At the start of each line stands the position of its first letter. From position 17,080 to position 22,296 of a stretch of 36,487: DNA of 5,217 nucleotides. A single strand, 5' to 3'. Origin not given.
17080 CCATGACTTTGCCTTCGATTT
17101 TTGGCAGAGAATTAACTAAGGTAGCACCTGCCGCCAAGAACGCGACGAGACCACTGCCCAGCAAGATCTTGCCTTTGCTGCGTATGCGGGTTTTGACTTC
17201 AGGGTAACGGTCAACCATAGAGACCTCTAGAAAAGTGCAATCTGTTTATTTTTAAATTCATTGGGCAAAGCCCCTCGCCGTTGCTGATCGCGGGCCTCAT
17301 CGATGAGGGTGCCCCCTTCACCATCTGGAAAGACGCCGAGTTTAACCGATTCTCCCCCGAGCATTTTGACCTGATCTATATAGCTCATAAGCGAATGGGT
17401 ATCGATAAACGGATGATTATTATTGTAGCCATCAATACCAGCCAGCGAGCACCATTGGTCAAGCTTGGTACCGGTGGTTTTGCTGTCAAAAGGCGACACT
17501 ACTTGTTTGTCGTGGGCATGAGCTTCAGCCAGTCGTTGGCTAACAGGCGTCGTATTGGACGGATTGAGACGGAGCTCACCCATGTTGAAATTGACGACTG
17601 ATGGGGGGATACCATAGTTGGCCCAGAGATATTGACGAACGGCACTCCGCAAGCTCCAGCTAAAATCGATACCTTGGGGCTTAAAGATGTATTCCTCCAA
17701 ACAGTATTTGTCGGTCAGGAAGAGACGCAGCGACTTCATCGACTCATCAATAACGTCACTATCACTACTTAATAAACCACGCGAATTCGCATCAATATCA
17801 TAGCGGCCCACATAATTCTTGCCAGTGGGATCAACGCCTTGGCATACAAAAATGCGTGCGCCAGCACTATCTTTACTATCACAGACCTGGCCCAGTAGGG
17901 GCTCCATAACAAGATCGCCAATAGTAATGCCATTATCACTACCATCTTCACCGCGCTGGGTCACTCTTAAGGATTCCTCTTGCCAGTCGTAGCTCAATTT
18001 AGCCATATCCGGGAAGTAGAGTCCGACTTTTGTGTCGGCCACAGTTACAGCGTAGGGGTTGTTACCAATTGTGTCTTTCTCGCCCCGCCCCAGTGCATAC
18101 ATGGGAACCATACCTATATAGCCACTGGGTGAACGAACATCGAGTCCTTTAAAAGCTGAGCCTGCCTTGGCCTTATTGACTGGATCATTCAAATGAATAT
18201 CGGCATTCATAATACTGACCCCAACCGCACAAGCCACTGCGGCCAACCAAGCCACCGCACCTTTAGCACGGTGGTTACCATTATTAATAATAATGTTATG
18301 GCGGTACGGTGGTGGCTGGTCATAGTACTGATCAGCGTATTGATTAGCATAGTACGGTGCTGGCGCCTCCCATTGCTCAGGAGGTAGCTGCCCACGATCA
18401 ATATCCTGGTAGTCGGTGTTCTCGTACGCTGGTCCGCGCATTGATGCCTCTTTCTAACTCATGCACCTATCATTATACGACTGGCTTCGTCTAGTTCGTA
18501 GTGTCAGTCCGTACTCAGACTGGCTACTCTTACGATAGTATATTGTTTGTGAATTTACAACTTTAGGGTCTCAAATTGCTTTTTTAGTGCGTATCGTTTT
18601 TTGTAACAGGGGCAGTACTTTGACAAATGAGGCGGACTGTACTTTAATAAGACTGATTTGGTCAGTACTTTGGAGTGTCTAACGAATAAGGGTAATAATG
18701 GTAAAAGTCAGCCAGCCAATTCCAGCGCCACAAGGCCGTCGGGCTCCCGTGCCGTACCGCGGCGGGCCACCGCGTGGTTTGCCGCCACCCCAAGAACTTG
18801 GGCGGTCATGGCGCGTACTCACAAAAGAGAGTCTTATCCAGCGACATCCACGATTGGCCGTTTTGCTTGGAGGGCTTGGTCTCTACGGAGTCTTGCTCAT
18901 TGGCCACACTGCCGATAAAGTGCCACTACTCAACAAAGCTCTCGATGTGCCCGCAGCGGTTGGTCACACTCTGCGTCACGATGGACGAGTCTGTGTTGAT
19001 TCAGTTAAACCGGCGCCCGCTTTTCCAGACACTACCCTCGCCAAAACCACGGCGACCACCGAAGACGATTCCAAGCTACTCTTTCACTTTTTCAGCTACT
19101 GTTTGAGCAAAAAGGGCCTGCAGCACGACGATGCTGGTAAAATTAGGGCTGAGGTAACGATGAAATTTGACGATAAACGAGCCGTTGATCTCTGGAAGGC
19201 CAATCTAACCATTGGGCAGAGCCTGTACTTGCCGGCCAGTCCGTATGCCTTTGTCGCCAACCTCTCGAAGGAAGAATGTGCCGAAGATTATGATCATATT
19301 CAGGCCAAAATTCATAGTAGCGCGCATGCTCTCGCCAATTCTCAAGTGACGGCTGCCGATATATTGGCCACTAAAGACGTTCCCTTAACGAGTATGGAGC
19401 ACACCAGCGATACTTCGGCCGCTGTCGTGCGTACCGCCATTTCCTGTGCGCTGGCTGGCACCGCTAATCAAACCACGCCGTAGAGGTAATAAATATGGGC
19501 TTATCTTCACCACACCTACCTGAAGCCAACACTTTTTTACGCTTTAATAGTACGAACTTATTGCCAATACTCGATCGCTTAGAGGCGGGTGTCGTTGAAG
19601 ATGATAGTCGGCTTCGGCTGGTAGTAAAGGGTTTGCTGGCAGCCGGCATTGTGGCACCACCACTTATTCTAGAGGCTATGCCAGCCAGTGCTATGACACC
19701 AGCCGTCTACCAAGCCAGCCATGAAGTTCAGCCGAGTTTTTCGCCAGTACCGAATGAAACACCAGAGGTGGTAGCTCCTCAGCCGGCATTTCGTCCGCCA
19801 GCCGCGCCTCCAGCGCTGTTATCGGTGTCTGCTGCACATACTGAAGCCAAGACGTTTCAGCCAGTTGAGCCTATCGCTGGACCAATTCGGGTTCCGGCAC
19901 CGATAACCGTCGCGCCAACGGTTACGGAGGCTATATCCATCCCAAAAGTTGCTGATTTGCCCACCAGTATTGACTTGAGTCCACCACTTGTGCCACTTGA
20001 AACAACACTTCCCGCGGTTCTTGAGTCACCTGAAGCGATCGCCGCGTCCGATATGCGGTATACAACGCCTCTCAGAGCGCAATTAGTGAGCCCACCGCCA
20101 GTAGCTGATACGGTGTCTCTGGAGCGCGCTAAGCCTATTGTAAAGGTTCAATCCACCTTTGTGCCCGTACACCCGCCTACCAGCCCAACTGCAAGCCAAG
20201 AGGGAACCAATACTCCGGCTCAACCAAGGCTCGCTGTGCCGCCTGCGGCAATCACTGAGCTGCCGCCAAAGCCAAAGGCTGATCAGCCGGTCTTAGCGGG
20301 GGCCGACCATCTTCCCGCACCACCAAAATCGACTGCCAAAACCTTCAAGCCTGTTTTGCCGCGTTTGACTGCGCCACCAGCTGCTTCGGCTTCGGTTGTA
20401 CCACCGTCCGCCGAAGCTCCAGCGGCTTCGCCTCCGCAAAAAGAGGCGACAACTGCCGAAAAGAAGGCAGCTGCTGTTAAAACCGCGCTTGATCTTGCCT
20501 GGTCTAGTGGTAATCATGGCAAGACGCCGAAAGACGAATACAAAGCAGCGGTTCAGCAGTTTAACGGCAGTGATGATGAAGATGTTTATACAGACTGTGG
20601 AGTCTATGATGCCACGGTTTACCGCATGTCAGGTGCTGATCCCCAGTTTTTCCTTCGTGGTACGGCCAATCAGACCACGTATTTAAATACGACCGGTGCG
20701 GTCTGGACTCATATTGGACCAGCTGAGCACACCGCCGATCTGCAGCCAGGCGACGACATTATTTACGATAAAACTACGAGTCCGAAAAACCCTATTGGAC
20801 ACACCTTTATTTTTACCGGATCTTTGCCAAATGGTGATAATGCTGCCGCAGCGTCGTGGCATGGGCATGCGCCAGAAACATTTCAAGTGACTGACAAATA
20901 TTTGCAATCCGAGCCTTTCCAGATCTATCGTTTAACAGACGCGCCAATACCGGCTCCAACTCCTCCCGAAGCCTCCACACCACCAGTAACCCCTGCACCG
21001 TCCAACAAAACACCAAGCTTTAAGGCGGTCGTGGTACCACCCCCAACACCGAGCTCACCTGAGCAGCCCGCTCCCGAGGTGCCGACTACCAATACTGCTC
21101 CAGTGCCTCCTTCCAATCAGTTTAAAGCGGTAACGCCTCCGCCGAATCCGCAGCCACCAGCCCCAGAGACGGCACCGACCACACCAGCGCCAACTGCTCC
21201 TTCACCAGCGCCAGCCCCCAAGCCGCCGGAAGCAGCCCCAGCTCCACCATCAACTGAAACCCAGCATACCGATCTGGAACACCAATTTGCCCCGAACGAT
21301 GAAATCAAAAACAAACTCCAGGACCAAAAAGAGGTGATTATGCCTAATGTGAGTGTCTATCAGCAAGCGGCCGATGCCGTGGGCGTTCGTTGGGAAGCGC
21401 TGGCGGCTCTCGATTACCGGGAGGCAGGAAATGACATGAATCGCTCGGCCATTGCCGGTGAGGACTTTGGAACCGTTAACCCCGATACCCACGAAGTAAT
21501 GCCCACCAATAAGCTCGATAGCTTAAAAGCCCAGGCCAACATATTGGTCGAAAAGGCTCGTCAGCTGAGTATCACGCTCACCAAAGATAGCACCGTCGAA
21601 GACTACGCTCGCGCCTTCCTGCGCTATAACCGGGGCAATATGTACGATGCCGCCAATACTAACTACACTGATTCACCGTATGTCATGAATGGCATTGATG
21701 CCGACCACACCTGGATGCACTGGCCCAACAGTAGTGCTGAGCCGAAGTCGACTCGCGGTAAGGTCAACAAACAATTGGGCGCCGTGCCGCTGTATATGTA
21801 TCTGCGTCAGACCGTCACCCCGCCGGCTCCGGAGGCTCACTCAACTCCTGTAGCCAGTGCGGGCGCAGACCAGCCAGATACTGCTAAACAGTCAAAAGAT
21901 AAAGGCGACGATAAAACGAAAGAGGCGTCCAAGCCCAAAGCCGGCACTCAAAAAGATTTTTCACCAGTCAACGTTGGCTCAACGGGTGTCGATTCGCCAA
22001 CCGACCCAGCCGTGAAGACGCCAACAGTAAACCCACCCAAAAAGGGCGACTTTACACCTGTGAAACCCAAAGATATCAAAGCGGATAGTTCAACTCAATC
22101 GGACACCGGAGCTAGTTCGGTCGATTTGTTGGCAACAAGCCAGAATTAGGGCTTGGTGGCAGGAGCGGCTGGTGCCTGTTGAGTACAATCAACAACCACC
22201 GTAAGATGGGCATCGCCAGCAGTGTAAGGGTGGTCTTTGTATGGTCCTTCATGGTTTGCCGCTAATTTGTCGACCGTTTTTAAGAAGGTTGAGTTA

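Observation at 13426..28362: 15-kb block of 11 lineage-specific ORFs between trhO and uvrC: candidate uncharacterised cell-envelope or cell-contact module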

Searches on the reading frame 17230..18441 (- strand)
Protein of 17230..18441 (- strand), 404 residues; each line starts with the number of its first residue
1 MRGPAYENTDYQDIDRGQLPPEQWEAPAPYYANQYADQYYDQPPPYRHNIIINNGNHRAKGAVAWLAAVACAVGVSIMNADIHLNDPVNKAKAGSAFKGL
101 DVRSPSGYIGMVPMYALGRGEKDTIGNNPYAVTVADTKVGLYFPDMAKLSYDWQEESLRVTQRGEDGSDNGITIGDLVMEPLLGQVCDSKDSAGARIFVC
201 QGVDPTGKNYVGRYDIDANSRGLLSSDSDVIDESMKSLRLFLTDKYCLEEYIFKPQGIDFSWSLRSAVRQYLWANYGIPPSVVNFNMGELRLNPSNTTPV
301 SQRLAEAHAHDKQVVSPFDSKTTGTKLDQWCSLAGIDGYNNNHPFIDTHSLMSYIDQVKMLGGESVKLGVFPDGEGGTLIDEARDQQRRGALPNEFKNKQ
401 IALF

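Call 5: search_protein_families(library=pfam, max_evalue=0.1, proteins=[window:17230-18441:-])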
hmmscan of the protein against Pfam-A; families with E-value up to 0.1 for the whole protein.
window:17230-18441:- (404 aa): 0 families

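Call 7: search_protein_families(library=ncbifam, max_evalue=0.1, proteins=[window:17230-18441:-])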
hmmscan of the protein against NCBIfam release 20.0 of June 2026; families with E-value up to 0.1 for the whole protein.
window:17230-18441:- (404 aa): 0 families

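Call 8: search_protein_families(library=phrogs, max_evalue=0.1, proteins=[window:17230-18441:-])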
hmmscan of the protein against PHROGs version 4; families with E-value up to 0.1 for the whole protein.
window:17230-18441:- (404 aa): 0 families

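Call 42: search_solved_structures(query=window:17230-18441:-, max_evalue=5)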
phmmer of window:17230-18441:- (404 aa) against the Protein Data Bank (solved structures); distinct sequences matched with E-value up to 5: 5.
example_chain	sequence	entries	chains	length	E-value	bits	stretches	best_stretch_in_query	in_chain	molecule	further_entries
7udl_A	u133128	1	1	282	0.019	16.8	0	144-171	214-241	Designed helical repeat protein (DHR) RPB_PLP1_R6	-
7udm_A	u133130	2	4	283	0.02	16.8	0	144-171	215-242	Designed helical repeat protein (DHR) RPB_PLP1_R6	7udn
6w19_Q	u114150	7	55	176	0.33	12.7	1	227-259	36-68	Small capsomere-interacting protein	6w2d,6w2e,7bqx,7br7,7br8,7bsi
4oaq_A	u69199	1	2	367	1.1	11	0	128-225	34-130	R-specific carbonyl reductase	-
7c2o_A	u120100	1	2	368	1.1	11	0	128-225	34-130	R-specific carbonyl reductase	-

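Call 45: search_protein_families(library=padloc, max_evalue=0.1, proteins=[window:17230-18441:-])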
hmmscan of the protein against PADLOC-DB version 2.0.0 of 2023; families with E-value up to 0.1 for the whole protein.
window:17230-18441:- (404 aa): 0 families

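Call 47: find_related_loci(query=window:17230-18441:-, collection=metagenome_contigs, flank=10000)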
Query window:17230-18441:- (404 aa) in metagenome_contigs; peptide patterns used: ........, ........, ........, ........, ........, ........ (x = any residue, [..] = any of these).
56 stretches matched a pattern, but none encodes a relative of the query by tblastn (E <= 1e-3).

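Call 89: search_dna_similar(query=window:17230-18441:-, collection=plasmids, mode=protein, max_evalue=0.1, max_rows=8)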
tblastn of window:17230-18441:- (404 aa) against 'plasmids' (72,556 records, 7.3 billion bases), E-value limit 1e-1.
No match.
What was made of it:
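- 17227..18441 (-): B04, 404 aa: Y/Q/P-rich cytoplasmic tail, a TM segment and a 4-Cys ectodomain; orphan in every search run on it. First gene of the B04-B03-B02 operon. No family or PDB hit of note (calls 5, 42), no close relative in metagenome contigs (call 47), no plasmid match (call 89).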

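Call 98: search_protein_families(library=pfam, max_evalue=10, proteins=[window:17230-18441:-])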
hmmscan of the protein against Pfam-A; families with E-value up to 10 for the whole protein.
window:17230-18441:- (404 aa): 0 families

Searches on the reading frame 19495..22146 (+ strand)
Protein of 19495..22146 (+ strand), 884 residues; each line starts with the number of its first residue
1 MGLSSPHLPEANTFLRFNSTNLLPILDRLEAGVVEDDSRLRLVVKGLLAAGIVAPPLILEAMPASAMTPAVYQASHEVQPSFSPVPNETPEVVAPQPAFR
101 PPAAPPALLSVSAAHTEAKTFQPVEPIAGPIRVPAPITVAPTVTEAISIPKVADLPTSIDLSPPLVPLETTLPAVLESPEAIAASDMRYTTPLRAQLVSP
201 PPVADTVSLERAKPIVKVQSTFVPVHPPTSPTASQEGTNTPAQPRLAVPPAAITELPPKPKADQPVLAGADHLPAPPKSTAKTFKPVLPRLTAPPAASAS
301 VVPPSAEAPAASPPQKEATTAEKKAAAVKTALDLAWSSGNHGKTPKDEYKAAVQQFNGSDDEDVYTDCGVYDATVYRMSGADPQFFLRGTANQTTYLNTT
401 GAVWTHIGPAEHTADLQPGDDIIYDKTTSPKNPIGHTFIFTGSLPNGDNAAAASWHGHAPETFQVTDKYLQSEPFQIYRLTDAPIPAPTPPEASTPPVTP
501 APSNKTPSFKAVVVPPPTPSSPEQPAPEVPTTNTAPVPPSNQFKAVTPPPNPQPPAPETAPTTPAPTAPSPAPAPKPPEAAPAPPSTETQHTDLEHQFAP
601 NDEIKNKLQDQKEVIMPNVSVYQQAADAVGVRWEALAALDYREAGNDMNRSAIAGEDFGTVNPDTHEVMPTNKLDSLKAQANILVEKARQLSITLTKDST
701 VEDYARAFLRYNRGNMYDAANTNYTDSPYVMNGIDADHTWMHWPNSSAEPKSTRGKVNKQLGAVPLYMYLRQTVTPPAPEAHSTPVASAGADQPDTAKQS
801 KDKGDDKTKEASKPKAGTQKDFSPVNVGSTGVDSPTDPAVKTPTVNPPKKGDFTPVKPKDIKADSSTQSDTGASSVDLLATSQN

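Call 5: search_protein_families(library=pfam, max_evalue=0.1, proteins=[window:19495-22146:+])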
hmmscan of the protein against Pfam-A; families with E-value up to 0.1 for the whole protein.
window:19495-22146:+ (884 aa): 0 families

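Call 7: search_protein_families(library=ncbifam, max_evalue=0.1, proteins=[window:19495-22146:+])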
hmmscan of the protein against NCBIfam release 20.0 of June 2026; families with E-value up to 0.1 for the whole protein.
window:19495-22146:+ (884 aa): 0 families

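Call 8: search_protein_families(library=phrogs, max_evalue=0.1, proteins=[window:19495-22146:+])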
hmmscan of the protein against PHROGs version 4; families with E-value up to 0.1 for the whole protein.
window:19495-22146:+ (884 aa): 0 families

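Call 16: search_solved_structures(query=window:19495-22146:+, max_evalue=1, show_alignments=3)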
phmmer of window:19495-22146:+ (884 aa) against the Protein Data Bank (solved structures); distinct sequences matched with E-value up to 1: 0.

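Call 45: search_protein_families(library=padloc, max_evalue=0.1, proteins=[window:19495-22146:+])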
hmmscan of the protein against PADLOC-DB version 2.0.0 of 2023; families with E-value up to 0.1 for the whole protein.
window:19495-22146:+ (884 aa): 0 families

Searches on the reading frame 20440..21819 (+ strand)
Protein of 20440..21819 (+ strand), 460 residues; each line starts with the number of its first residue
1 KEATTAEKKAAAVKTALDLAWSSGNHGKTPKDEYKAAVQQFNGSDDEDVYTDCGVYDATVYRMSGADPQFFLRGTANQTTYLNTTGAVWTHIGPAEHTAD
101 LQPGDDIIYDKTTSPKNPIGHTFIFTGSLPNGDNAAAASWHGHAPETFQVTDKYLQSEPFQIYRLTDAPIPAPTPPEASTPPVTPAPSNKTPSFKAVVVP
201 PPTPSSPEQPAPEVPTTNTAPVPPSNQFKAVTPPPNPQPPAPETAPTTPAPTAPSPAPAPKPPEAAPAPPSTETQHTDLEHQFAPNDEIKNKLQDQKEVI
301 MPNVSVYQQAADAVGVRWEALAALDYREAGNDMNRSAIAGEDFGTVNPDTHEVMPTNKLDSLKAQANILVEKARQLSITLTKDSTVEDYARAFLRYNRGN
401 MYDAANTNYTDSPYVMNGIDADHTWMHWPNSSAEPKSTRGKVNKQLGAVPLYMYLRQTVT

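Call 50: predict_structure(alignment_id=A1)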
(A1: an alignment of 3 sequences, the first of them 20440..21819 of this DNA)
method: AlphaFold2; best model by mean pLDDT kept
length: 460 residues; sequences in the alignment: 3
mean_pLDDT: 40.9   pTM: 0.38
mean pLDDT of the five models: 40.9, 37.1, 32.5, 31.6, 30.5
residues with pLDDT >= 90: 0; 70-90: 53; 50-70: 46; < 50: 361
segments of 3 or more residues with pLDDT < 50: 1-289, 332-354, 401-446
pLDDT, mean of each block of 10 residues (from residue 1): 41 43 31 41 28 26 24 26 28 31 30 29 33 29 23 23 22 30 33 30 37 35 32 36 38 41 36 29 40 62 76 85 70 44 39 57 78 73 73 62 38 32 33 25 47 61
secondary structure, 60 per line:
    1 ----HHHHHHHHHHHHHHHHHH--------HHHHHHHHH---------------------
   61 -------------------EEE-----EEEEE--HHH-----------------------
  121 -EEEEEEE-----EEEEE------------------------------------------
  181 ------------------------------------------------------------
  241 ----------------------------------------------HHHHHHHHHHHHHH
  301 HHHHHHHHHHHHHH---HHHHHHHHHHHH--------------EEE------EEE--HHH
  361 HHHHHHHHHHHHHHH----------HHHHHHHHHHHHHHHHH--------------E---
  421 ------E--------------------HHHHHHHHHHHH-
elements in order: H5-22 H31-39 E80-82 E88-92 E122-128 E134-138 H287-314 H318-329 E344-346 E353-355 H358-375 H386-402 H448-459
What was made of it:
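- On Lysozyme-like / SLT glycosidase (B06 aa 605-775): The AF2 model scores pLDDT 62-85 only on some helices (call 50).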

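Call 62: search_solved_structures(query=A1, max_evalue=10, show_alignments=3)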
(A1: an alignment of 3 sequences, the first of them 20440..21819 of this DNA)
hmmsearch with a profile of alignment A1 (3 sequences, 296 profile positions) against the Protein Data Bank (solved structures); distinct sequences matched with E-value up to 10: 0.

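Call 63: fold_search(model_id=the predicted structure, library=pdb)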
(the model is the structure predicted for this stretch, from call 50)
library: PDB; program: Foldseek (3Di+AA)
matches with E <= 10: 62; with E <= 0.001: 0
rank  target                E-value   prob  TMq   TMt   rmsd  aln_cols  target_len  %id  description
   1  3gxk_C                3.8e-01  0.89  0.21  0.48   7.5       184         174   13  The crystal structure of g-type lysozyme from Atlantic cod (Gadus morhua L.) in complex with NAG oligomers sheds new l (released 2009-10-20)
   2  3mgw                  6.5e-01  0.63  0.19  0.43   7.8       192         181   12  Thermodynamics and structure of a salmon cold-active goose-type lysozyme (released 2010-05-05)
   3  5anz                  6.8e-01  0.11  0.10  0.12  15.9       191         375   12  Crystal Structure of SltB3 from Pseudomonas aeruginosa. (released 2016-07-20)
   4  3gxk_A                1.0e+00  0.60  0.20  0.45   7.9       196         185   12  The crystal structure of g-type lysozyme from Atlantic cod (Gadus morhua L.) in complex with NAG oligomers sheds new l (released 2009-10-20)
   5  3gxk_B                1.7e+00  0.47  0.21  0.48   7.0       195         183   14  The crystal structure of g-type lysozyme from Atlantic cod (Gadus morhua L.) in complex with NAG oligomers sheds new l (released 2009-10-20)
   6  5zq4_A                1.8e+00  0.06  0.12  0.14  13.8       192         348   12  PDE-Ubi-ADPr (released 2018-05-23)
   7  7vbc_I                1.8e+00  0.02  0.05  0.14  26.9       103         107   12  Back track state of human RNA Polymerase I Elongation Complex (released 2022-02-16)
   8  3o7p                  1.9e+00  0.04  0.09  0.10  15.8       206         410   11  Crystal structure of the E.coli Fucose:proton symporter, FucP (N162A) (released 2010-09-15)
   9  3nm7_A                2.0e+00  0.33  0.09  0.39   8.7        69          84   10  Crystal Structure of Borrelia burgdorferi Pur-alpha (released 2010-10-06)
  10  3gxk_D                2.2e+00  0.41  0.21  0.47   7.4       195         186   14  The crystal structure of g-type lysozyme from Atlantic cod (Gadus morhua L.) in complex with NAG oligomers sheds new l (released 2009-10-20)
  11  3d2l_A                2.3e+00  0.18  0.08  0.14   6.7        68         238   15  Crystal structure of SAM-dependent methyltransferase (ZP_00538691.1) from EXIGUOBACTERIUM SP. 255-15 at 1.90 A resolut (released 2008-05-20)
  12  3d2l_C                2.4e+00  0.14  0.08  0.13   6.8        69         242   16  Crystal structure of SAM-dependent methyltransferase (ZP_00538691.1) from EXIGUOBACTERIUM SP. 255-15 at 1.90 A resolut (released 2008-05-20)
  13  6yfo_AA               2.6e+00  0.03  0.06  0.16  16.6       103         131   10  Virus-like particle of bacteriophage GQ-907 (released 2020-09-02)
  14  4kt3_A                2.9e+00  0.25  0.18  0.49   8.0       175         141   11  Structure of a type VI secretion system effector-immunity complex from Pseudomonas protegens (released 2013-07-31)
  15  9dei_K                2.9e+00  0.01  0.04  0.08  39.6       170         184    9  Trypanosoma brucei mitochondrial RNA-editing catalytic complex 1, U-deletion (RECC1) (released 2026-01-21)
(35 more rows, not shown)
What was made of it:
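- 19495..22149 (+): B06, 884 aa: TM anchor (about 42-64), a roughly 270-aa P-rich stalk, a Cys-His peptidase domain (about 328-480; Cys368, His436), a 100-aa P-rich linker, a lysozyme-like domain (about 605-775) and a K/T/P-rich tail. The top Foldseek hits are g-type lysozymes at E=0.38, from a low-confidence model (calls 50, 63).
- Lysozyme-superfamily folds top the Foldseek list (call 63).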
